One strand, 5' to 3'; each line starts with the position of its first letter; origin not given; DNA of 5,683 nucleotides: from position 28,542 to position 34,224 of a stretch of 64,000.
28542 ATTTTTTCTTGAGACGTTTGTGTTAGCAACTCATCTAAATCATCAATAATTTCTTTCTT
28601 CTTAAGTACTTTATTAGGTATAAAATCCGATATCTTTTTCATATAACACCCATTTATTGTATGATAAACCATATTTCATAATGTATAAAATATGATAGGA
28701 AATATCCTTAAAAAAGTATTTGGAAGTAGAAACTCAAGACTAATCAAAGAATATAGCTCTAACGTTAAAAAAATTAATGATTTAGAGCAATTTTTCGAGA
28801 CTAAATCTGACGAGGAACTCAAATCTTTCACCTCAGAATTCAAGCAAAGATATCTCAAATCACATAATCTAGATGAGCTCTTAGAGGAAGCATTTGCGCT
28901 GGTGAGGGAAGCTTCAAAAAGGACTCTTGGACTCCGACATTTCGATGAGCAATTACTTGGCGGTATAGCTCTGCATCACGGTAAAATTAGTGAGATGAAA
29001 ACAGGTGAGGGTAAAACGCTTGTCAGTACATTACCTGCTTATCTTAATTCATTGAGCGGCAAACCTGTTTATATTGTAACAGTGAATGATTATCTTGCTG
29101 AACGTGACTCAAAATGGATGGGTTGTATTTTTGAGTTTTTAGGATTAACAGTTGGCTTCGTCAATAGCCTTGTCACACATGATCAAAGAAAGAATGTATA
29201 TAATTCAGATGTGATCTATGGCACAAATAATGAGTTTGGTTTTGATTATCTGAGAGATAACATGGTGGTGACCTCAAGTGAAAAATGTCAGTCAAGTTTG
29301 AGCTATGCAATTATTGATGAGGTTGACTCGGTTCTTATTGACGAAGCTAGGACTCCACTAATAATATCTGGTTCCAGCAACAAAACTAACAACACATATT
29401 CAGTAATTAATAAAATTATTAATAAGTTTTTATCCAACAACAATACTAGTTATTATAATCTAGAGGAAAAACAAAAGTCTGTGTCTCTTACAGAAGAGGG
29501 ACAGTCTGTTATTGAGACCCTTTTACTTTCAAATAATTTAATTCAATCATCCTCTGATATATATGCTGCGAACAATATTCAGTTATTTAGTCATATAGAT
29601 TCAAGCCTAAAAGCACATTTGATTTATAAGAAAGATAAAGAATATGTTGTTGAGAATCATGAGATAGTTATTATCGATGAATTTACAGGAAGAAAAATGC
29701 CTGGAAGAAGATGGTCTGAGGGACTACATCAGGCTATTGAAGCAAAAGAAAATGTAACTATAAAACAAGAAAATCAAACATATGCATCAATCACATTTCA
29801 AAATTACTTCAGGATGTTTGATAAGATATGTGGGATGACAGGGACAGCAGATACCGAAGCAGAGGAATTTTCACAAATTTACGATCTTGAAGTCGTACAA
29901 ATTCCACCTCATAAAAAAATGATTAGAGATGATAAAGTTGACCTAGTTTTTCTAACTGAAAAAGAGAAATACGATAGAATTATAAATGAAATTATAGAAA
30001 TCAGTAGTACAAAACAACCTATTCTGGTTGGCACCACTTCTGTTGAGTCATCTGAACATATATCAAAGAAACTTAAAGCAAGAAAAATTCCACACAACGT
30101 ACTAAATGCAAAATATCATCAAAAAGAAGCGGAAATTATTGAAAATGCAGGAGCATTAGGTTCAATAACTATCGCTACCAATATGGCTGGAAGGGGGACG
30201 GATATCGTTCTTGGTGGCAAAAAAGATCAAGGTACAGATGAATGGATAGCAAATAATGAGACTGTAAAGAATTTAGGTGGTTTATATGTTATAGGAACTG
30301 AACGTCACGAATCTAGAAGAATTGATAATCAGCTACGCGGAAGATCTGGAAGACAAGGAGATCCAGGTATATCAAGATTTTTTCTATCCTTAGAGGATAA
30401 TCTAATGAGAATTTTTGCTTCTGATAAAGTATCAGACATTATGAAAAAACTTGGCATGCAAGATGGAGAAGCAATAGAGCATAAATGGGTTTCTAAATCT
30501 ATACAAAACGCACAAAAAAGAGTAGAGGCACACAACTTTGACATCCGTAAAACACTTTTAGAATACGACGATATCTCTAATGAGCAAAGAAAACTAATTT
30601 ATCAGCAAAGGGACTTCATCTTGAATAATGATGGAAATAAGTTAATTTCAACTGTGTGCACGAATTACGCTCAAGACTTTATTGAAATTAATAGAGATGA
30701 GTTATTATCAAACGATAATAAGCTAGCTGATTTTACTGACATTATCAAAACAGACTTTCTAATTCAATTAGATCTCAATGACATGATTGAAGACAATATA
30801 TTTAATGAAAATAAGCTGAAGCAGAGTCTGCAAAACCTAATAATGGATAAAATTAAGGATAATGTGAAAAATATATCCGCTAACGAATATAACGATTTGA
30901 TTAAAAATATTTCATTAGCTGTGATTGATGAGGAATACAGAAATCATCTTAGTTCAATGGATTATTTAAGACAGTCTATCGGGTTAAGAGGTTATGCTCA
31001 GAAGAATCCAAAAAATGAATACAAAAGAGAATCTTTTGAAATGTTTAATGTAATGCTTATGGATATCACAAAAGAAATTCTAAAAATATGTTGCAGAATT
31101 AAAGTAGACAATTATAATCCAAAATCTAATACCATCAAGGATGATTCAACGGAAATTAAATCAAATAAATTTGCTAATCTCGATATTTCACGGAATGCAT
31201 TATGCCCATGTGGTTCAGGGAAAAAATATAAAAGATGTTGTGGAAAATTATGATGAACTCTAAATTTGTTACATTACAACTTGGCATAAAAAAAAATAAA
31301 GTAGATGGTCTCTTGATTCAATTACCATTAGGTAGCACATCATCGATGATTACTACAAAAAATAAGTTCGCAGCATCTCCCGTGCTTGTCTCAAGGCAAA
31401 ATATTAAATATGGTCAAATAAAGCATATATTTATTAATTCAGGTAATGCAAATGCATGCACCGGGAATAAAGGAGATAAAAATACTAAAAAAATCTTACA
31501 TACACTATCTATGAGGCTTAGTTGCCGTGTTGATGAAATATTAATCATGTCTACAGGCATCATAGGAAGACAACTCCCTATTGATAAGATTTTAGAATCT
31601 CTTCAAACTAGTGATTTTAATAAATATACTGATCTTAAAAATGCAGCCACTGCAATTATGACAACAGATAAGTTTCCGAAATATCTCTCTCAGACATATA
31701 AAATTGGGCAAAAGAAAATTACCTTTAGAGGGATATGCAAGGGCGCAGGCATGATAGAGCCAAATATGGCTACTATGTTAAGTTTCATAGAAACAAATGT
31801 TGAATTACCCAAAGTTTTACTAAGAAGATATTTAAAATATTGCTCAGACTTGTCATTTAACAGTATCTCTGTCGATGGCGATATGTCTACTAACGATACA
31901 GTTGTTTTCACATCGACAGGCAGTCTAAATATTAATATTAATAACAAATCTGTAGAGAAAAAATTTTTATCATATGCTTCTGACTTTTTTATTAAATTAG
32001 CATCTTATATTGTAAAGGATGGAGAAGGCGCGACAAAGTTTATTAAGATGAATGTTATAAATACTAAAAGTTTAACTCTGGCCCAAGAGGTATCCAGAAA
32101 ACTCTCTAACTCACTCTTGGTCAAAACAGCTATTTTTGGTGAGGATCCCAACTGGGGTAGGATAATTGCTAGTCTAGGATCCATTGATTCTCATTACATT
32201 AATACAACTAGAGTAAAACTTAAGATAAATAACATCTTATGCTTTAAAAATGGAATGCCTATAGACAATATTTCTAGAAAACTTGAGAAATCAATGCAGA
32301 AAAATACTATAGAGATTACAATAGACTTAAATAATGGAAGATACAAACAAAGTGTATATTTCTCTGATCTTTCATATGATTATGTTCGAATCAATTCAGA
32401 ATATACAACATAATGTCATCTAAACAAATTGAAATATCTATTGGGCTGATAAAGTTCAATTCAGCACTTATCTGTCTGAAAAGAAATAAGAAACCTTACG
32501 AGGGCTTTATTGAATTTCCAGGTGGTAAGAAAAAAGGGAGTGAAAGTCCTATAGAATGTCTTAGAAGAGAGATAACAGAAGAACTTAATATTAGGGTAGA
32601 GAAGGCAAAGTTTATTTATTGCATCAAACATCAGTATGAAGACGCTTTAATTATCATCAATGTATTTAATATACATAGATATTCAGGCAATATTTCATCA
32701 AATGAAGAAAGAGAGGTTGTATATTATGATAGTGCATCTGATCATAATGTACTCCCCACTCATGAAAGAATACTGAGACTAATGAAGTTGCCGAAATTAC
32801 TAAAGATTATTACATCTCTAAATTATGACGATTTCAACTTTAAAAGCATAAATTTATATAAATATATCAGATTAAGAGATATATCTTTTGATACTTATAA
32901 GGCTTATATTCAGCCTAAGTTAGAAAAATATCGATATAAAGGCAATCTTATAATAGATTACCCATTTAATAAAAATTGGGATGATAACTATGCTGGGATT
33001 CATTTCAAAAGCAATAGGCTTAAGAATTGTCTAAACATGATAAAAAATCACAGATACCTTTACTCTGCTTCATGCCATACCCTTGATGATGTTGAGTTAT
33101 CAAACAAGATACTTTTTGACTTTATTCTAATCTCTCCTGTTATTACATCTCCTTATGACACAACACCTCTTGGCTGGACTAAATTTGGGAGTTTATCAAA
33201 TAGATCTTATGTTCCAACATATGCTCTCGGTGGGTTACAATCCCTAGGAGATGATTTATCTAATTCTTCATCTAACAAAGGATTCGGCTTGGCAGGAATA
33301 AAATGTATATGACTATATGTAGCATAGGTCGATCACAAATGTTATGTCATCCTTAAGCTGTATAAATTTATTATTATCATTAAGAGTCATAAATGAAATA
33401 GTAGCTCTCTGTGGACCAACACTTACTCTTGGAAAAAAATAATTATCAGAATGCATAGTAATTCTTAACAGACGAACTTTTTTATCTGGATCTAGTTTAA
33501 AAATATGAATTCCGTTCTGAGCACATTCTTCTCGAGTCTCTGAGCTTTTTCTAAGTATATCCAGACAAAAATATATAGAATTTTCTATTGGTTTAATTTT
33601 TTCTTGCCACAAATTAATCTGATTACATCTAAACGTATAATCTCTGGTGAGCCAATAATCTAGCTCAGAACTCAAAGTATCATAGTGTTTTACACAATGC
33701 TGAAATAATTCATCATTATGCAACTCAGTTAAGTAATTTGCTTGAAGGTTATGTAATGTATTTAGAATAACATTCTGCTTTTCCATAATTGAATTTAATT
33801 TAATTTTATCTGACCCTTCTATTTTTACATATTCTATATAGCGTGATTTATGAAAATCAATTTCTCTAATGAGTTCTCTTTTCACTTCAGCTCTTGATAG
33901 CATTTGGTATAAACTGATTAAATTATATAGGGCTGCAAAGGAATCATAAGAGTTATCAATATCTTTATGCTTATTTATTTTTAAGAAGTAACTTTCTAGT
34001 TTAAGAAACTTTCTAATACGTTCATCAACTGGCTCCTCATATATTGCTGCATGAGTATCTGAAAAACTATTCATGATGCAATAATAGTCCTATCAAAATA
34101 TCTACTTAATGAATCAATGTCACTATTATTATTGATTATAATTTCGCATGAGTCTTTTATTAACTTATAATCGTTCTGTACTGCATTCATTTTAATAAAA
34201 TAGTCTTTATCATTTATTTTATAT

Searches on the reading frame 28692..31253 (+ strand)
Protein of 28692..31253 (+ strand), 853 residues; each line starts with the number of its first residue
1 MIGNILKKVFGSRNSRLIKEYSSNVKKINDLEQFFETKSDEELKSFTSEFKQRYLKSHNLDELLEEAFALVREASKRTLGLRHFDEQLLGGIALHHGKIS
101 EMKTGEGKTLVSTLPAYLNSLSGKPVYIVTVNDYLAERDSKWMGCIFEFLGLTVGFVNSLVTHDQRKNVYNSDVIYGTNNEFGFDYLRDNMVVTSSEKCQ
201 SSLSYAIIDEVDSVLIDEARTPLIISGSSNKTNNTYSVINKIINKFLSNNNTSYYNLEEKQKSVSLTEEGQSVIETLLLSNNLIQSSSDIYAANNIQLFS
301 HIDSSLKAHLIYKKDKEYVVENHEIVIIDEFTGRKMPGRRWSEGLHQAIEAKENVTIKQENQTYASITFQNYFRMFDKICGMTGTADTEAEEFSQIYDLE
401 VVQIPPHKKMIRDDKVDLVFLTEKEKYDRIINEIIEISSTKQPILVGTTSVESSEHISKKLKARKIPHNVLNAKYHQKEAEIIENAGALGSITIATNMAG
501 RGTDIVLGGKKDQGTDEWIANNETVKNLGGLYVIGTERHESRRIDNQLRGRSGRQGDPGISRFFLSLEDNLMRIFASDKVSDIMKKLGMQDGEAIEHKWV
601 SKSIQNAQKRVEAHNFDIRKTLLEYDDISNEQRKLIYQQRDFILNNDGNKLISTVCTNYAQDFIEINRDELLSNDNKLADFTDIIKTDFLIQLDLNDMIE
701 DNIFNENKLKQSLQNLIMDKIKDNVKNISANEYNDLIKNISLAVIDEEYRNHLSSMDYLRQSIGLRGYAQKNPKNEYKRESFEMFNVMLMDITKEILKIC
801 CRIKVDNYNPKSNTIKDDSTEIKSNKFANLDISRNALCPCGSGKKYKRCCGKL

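Call 21: search_protein_families(library=pfam, proteins=[window:28692-31253:+], max_evalue=0.00001)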
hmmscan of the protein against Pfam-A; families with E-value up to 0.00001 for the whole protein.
window:28692-31253:+ (853 aa): 6 families
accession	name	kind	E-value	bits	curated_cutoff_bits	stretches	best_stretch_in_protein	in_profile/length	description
PF07517.20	SecA_DEAD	-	5.2e-124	413.6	24.6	1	6-394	1-290/290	SecA DEAD-like domain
PF21090.3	P-loop_SecA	-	2.1e-82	276.1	27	1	410-592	2-205/205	SecA P-loop domain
PF07516.18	SecA_SW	-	3e-54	184.6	26.7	1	594-803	1-199/200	SecA Wing and Scaffold domain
PF01043.26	SecA_PP_bind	-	5.8e-35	120.6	23.5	1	232-350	2-110/110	SecA preprotein cross-linking domain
PF02810.21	SEC-C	-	1.6e-08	34.7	20.4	1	834-852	1-19/19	SEC-C motif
PF00270.35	DEAD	-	3.2e-07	30.7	26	1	100-217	19-132/167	DEAD/DEAH box helicase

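Call 36: list_cluster_members(proteins=[window:28692-31253:+, window:27475-28383:+, window:26167-27411:+, window:17818-18903:+, window:31235-32413:+, window:39119-42151:+, window:43091-44851:+, window:54830-56560:+, window:58958-60499:+, window:53083-54504:-])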
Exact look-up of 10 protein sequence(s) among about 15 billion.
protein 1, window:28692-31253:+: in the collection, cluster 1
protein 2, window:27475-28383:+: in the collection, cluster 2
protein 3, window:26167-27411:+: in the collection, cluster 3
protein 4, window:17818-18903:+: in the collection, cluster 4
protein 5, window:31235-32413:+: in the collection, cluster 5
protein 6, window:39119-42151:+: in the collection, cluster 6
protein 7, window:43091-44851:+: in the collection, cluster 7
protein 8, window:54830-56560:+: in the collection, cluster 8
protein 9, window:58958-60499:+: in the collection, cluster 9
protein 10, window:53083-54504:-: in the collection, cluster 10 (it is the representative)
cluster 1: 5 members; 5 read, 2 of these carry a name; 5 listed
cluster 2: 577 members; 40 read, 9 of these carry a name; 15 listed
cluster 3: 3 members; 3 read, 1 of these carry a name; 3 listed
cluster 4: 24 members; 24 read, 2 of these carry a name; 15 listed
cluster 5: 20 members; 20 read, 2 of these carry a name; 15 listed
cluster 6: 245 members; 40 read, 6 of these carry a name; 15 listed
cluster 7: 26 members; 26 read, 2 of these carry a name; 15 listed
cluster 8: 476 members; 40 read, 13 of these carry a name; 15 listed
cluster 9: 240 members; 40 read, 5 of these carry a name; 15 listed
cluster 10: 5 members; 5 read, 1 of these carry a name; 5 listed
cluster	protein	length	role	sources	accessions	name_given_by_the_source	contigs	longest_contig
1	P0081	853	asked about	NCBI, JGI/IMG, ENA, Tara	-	strand:- start:4622 stop:7183 length:2562 start_codon:yes stop_codon:yes ...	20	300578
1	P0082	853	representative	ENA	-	-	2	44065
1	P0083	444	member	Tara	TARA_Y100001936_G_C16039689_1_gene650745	strand:- start:455 stop:1789 length:1335 start_codon:yes stop_codon:yes gene_type:complete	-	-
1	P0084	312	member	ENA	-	-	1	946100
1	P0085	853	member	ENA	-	-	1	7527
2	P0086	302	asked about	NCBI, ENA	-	-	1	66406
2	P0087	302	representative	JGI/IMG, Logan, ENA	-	UDP-3-O-[3-hydroxymyristoyl] N-acetylglucosamine deacetylase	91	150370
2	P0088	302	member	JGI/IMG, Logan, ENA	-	UDP-3-O-[3-hydroxymyristoyl] N-acetylglucosamine deacetylase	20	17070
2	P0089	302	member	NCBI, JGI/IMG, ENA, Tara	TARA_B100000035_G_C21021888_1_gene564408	strand:+ start:1339 stop:2247 length:909 start_codon:yes stop_codon:yes gene_type:complete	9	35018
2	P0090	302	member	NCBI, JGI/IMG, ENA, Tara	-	strand:+ start:989 stop:1897 length:909 start_codon:yes stop_codon:yes gene_type:complete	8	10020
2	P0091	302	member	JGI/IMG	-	UDP-3-O-[3-hydroxymyristoyl] N-acetylglucosamine deacetylase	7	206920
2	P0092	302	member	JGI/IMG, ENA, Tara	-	strand:+ start:1096 stop:2004 length:909 start_codon:yes stop_codon:yes gene_type:complete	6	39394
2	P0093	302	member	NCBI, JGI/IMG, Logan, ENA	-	UDP-3-O-[3-hydroxymyristoyl] N-acetylglucosamine deacetylase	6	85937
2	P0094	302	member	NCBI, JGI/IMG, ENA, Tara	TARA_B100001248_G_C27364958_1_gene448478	strand:+ start:620 stop:1528 length:909 start_codon:yes stop_codon:yes gene_type:complete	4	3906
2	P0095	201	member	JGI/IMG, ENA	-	UDP-3-O-[3-hydroxymyristoyl] N-acetylglucosamine deacetylase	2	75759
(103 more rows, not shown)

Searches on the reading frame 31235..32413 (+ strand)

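Call 21: search_protein_families(library=pfam, proteins=[window:31235-32413:+], max_evalue=0.00001)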
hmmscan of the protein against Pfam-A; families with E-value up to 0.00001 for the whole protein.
window:31235-32413:+ (392 aa): 1 family
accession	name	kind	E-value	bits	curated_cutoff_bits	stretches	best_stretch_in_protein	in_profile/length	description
PF01960.23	ArgJ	-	1.6e-121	406.1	32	1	12-392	3-377/377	ArgJ family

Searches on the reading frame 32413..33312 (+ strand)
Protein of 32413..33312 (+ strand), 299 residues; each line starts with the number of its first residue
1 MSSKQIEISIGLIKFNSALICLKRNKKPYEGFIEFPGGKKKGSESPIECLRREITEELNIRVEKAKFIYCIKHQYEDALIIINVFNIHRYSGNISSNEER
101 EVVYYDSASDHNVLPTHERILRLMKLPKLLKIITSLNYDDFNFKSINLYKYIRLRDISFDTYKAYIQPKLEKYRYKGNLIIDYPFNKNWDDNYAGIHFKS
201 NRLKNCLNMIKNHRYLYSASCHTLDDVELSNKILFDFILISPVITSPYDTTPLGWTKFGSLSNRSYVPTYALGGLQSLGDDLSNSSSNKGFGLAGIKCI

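Call 21: search_protein_families(library=pfam, proteins=[window:32413-33312:+], max_evalue=0.00001)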
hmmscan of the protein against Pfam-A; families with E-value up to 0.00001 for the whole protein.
window:32413-33312:+ (299 aa): 1 family
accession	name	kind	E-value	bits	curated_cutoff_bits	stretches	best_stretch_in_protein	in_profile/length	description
PF00293.34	NUDIX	-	6.5e-09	36.3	21.1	1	9-101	5-106/134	NUDIX domain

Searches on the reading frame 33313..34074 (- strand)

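Call 21: search_protein_families(library=pfam, proteins=[window:33313-34074:-], max_evalue=0.00001)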
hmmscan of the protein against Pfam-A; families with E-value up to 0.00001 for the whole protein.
window:33313-34074:- (253 aa): 1 family
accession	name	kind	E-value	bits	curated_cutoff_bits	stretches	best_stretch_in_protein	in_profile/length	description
PF07072.16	ZapD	-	4e-31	108.8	27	1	24-226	1-209/210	Cell division protein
